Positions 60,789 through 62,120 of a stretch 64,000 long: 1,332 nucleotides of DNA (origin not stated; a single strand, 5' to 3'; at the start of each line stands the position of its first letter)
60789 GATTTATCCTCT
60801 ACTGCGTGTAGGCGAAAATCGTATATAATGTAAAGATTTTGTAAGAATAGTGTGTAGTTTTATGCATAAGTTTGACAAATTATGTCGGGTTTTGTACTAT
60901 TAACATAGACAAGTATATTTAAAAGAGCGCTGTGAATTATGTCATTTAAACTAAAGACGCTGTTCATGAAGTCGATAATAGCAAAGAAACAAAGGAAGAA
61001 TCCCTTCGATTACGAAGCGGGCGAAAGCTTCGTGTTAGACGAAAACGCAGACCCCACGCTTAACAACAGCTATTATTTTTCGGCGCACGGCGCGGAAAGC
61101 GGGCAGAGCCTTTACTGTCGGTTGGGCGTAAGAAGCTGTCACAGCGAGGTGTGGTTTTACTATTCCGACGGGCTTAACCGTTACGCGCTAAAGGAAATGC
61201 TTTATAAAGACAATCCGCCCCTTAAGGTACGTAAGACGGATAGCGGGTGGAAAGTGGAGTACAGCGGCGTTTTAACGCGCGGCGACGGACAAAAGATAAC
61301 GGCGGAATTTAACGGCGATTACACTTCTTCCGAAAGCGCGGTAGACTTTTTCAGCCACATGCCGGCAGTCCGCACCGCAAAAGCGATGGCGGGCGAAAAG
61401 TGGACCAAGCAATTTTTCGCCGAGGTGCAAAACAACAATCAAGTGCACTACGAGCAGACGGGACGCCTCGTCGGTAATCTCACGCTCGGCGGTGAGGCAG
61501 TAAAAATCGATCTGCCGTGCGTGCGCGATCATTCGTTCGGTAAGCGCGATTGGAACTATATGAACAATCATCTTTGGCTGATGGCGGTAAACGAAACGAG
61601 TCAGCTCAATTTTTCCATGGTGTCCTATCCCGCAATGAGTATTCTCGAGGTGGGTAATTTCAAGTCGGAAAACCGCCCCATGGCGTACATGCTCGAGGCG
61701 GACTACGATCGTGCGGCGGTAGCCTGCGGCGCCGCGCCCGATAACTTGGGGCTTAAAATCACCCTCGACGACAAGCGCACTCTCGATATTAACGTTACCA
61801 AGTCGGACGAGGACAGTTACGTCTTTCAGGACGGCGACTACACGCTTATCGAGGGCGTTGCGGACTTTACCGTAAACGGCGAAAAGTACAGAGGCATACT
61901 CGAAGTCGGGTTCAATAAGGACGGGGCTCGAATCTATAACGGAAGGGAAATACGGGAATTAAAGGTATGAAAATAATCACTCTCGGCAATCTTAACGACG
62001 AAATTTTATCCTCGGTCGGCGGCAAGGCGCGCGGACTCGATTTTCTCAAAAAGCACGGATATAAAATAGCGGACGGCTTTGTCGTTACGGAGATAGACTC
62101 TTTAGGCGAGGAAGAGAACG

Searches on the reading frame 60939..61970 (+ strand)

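Call 20: search_protein_families(library=pfam, proteins=[window:60939-61970:+], max_evalue=0.001)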
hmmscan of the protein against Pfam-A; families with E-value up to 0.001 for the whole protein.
window:60939-61970:+ (343 aa): 1 family
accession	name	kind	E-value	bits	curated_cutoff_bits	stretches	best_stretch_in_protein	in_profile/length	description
PF23212.2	DUF7064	-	0.00083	20.1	24.7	0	204-326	1-125/126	Domain of unknown function (DUF7064)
